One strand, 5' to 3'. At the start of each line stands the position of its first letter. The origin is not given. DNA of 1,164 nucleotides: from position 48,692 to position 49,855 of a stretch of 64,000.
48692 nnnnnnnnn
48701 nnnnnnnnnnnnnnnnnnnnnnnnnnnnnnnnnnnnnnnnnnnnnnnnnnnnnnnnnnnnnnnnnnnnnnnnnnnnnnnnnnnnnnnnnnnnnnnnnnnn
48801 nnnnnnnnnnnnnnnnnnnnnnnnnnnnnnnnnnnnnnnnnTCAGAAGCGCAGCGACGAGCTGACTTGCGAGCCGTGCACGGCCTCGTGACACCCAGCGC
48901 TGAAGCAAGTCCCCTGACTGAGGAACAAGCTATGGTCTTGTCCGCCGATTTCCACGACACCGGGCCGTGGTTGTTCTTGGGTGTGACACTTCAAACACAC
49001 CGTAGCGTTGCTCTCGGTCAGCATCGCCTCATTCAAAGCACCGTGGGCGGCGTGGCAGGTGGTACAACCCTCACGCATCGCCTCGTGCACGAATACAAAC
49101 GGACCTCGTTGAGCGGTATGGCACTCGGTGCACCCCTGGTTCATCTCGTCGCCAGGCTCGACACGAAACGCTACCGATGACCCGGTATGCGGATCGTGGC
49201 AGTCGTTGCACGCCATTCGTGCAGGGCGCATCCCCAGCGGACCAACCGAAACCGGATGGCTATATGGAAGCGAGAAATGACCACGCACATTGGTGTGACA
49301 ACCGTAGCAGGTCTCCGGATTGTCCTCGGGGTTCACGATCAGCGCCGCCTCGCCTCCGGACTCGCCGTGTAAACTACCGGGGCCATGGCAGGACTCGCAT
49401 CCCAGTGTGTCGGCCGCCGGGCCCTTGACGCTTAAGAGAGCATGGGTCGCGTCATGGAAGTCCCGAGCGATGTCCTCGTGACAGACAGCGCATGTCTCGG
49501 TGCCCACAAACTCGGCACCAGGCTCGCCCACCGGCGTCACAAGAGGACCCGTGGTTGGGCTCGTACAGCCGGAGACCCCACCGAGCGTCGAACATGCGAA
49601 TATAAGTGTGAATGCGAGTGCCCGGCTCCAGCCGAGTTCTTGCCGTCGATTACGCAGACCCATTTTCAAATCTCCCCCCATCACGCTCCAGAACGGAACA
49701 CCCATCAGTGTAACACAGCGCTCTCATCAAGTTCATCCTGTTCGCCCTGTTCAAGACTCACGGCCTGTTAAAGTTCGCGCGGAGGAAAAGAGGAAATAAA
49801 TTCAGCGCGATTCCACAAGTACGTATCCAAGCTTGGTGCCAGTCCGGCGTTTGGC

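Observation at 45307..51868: Porin-cytochrome extracellular electron-transfer conduit: octaheme periplasmic cytochrome + MtrB/PioB-like 762-aa barrel + monoheme cyt c + NapC/CymA-like tetraheme, with divergent 9-heme lipoprotein cytochrome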

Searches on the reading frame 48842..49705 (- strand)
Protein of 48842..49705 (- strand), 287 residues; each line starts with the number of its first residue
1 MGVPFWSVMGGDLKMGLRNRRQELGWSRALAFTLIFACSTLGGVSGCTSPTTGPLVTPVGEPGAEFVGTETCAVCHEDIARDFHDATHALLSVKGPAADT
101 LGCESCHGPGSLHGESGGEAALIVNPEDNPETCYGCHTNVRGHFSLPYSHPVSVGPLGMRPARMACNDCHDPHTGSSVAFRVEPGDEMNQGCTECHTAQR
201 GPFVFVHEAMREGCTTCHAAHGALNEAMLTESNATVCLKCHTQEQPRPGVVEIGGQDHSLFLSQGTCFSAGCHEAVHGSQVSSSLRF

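Call 3: search_protein_families(library=pfam, proteins=[window:48842-49705:-], max_evalue=0.1)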
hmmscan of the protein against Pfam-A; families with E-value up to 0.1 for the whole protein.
window:48842-49705:- (287 aa): 5 families
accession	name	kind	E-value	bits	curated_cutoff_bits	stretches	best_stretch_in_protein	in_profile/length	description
PF09699.15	Paired_CXXCH_1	-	3.1e-21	75.2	20.6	3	207-244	1-39/41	Doubled CXXCH motif (Paired_CXXCH_1)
PF14537.11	Cytochrom_c3_2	-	7.4e-09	36.4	25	2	130-197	26-79/79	Cytochrome c3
PF14522.11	Cytochrome_C7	-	8.3e-08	32.4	24.8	3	163-218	13-66/67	Cytochrome c7 and related cytochrome c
PF22113.1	Mtrc-MtrF_II-IV_dom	-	0.00025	21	30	0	69-111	120-167/176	Outer membrane cytochrome MtrC/MtrF-like, domains II/IV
PF02085.21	Cytochrom_CIII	-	0.013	16.3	22.9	0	163-241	30-101/101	Class III cytochrome C family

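Call 4: search_protein_families(library=ncbifam, proteins=[window:48842-49705:-], max_evalue=0.1)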
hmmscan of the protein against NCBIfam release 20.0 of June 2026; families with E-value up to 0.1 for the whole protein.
window:48842-49705:- (287 aa): 9 families
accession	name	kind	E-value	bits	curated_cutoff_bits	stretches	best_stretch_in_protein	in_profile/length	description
NF041028.1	decahem_GSU2203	exception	2.3e-42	145.3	325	2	128-283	146-305/317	GSU2203 family decaheme c-type cytochrome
TIGR03508.1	decahem_SO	subfamily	3e-42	144.9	192.2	2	127-282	114-257/258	DmsE family decaheme c-type cytochrome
TIGR01905.1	paired_CXXCH_1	subfamily_domain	1.6e-14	53.5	25.2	3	207-244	1-39/41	doubled CXXCH domain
NF041198.1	UshA_like_PCGU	equivalog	6.2e-07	28.4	275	1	71-140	444-511/519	UshA-like (seleno)protein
TIGR03153.1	cytochr_NrfH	equivalog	0.00013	22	134.2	0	69-107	102-133/138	cytochrome c nitrite reductase small subunit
TIGR03507.1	decahem_SO1788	subfamily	0.0013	17.3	209.3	1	65-117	157-198/672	OmcA/MtrC family decaheme c-type cytochrome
NF045722.1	c3_cytochr_TmcA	equivalog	0.0083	16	114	1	191-248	59-117/125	acidic tetraheme cytochrome c3 TmcA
NF033490.1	small_SPW0924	hypoth_equivalog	0.054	13.6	33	1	29-59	12-40/44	SPW_0924 family protein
TIGR04315.1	octaheme_Shew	subfamily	0.062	12.3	375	0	205-245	66-107/440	tetrathionate reductase family octaheme c-type cytochrome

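Call 11: search_solved_structures(query=window:48842-49663:-, max_evalue=0.01, show_alignments=2)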
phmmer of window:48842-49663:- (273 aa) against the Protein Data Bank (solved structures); distinct sequences matched with E-value up to 0.01: 5.
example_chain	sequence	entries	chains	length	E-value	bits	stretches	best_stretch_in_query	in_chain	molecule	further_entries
6r2q_A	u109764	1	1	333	1.5e-22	83.6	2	117-267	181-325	Cystathionine beta-synthase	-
6i5b_A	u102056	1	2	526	2.2e-05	27.3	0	56-126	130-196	Uncharacterized protein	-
28pb_A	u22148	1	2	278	0.0019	21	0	149-192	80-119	Cytochrome c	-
1bvb_A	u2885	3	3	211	0.0044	19.8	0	47-97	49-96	CYTOCHROME C-554 | CYTOCHROME C554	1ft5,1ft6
5ze8_A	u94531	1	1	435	0.008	18.9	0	45-76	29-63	cytochrome c552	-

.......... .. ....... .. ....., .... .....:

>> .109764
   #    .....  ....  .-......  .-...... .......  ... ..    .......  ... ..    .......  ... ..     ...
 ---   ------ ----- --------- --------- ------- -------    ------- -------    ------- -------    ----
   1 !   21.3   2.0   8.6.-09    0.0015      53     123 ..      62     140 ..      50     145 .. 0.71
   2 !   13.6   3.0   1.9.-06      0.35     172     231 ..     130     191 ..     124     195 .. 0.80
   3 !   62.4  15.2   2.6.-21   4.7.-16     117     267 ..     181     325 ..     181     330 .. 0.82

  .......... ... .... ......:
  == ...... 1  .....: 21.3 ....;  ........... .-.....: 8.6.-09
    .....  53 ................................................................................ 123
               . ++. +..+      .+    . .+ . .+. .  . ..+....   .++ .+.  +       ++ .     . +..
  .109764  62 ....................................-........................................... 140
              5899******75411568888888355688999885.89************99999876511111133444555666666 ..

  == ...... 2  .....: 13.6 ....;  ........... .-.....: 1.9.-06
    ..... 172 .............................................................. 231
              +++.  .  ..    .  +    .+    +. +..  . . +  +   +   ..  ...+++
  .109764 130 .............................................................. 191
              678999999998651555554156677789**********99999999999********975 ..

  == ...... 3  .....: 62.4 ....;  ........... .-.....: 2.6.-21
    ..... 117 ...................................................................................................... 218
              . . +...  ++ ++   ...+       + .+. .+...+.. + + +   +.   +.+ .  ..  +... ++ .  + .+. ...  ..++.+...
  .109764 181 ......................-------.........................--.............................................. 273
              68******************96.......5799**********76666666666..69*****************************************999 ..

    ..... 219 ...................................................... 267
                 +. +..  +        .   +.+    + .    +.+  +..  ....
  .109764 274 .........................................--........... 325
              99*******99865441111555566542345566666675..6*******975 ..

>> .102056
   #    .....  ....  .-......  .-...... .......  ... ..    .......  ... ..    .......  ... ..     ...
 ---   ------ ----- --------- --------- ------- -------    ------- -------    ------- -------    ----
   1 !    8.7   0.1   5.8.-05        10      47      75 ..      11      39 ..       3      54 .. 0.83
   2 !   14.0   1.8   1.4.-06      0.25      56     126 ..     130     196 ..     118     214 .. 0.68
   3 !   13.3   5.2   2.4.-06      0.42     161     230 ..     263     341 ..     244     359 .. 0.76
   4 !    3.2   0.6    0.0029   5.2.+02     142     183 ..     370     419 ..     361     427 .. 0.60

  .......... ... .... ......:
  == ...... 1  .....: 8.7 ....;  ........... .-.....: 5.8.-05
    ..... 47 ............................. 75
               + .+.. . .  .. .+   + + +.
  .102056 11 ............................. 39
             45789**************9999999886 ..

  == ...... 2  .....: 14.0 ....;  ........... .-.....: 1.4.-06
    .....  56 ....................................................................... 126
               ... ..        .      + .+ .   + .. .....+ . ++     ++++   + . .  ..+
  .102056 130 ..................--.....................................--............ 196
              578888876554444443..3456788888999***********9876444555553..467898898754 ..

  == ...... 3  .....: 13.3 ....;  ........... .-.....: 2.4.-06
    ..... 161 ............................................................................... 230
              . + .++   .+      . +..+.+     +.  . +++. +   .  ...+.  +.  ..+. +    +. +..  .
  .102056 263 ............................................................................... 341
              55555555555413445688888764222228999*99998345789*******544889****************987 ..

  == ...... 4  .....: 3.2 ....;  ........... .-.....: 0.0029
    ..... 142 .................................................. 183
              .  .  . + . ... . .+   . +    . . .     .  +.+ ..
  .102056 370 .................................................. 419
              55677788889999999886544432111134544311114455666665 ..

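Call 42: list_cluster_members(proteins=[P0002, window:48842-49663:-, window:50153-51868:+, window:45513-46166:-, window:53563-57249:+])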
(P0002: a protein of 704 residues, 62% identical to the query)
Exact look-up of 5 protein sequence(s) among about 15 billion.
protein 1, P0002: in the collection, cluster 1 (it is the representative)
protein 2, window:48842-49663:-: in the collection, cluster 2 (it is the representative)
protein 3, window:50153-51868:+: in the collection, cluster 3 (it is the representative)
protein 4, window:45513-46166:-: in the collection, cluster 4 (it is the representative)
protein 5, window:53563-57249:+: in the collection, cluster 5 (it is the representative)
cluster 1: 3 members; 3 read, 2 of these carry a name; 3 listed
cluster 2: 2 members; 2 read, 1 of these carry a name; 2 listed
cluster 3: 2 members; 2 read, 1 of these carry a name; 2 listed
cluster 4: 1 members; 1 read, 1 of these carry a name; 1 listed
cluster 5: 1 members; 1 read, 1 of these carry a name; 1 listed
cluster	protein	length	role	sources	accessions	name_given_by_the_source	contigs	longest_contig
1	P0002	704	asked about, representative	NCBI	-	-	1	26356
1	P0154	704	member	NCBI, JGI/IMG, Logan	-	hypothetical protein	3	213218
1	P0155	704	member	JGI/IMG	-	hypothetical protein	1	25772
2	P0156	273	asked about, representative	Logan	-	-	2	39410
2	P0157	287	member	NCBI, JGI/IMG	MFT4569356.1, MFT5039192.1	MAG: putative CXXCH cytochrome family protein [Hyphomicrobiaceae bacterium] | predicted CXXCH cytochrome family protein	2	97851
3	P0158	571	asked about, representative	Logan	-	-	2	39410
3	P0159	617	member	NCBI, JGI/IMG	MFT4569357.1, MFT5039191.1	MAG: hypothetical protein ACI8TX_000139 [Hyphomicrobiaceae bacterium] | hypothetical protein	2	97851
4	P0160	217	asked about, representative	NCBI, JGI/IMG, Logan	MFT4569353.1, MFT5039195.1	MAG: hypothetical protein ACI8TX_000143 [Hyphomicrobiaceae bacterium] | hypothetical protein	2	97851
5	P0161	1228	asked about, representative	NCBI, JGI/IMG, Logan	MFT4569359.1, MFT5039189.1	MAG: pyruvate-ferredoxin/flavodoxin oxidoreductase [Hyphomicrobiaceae bacterium] | pyruvate-ferredoxin/flavodoxin oxidoreductase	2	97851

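Call 75: search_solved_structures(query=A5, max_evalue=0.001, show_alignments=1)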
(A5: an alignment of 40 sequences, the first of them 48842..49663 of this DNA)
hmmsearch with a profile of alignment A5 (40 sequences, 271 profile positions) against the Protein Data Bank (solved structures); distinct sequences matched with E-value up to 0.001: 6.
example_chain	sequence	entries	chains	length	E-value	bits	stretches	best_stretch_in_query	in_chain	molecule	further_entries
6r2q_A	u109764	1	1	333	6.2e-42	146.9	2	114-264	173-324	Cystathionine beta-synthase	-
6i5b_A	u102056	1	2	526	6.1e-10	42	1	62-130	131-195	Uncharacterized protein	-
6qvm_A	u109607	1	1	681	3.9e-06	29.5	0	91-253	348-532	Multiheme cytochrome cf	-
28pb_A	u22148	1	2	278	4.3e-05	26.1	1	122-253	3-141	Cytochrome c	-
5ze8_A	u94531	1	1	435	0.00013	24.6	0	52-159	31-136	cytochrome c552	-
1bvb_A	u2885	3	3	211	0.00013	24.5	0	55-133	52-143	CYTOCHROME C-554 | CYTOCHROME C554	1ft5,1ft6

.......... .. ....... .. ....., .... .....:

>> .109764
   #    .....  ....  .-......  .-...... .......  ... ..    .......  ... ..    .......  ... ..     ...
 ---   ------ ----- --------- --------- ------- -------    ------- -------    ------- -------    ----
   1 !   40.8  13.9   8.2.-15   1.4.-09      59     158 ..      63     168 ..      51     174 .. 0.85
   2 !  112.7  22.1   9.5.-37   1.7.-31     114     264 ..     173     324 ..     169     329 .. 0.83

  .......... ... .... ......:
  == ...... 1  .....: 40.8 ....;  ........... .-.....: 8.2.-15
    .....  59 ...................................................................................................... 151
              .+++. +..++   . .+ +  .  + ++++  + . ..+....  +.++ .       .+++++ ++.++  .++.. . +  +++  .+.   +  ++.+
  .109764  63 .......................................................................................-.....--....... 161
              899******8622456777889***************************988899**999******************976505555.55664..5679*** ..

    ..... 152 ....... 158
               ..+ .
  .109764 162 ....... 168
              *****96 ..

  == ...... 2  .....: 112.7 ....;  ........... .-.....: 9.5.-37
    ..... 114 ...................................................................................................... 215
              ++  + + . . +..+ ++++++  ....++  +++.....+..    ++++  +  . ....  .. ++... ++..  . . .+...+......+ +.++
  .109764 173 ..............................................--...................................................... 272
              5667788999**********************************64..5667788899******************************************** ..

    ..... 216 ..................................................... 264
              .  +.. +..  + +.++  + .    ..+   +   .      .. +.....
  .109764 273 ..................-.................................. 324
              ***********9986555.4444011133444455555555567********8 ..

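Call 76: search_protein_families(library=ncbifam, alignment_id=A5, max_evalue=0.00001)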
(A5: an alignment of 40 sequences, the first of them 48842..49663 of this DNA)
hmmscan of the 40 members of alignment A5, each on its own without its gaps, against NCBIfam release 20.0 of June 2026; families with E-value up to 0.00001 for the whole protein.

A. member 1, window:48842-49663:- (273 aa): 4 families
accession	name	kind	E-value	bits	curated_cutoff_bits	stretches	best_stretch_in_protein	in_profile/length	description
NF041028.1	decahem_GSU2203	exception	1.9e-42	145.6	325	2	114-269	146-305/317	GSU2203 family decaheme c-type cytochrome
TIGR03508.1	decahem_SO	subfamily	2.4e-42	145.2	192.2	2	113-268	114-257/258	DmsE family decaheme c-type cytochrome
TIGR01905.1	paired_CXXCH_1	subfamily_domain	1.3e-14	53.8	25.2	1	193-230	1-39/41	doubled CXXCH domain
NF041198.1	UshA_like_PCGU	equivalog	4.6e-07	28.8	275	1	57-126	444-511/519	UshA-like (seleno)protein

B. families by the number of members that match (of 40 scanned): 8 families
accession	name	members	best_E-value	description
NF041028.1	decahem_GSU2203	40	1.8e-55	GSU2203 family decaheme c-type cytochrome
TIGR03508.1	decahem_SO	40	1.1e-50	DmsE family decaheme c-type cytochrome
TIGR01905.1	paired_CXXCH_1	40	3e-17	doubled CXXCH domain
TIGR03153.1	cytochr_NrfH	28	2.2e-11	cytochrome c nitrite reductase small subunit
NF041198.1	UshA_like_PCGU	28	4.6e-11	UshA-like (seleno)protein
NF008659.0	PRK11659.1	21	5.9e-13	cytochrome c nitrite reductase pentaheme subunit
TIGR03146.1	cyt_nit_nrfB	21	3.2e-10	cytochrome c nitrite reductase pentaheme subunit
NF049875.1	NetB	1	3.8e-06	Nrf-like electron transfer protein NetB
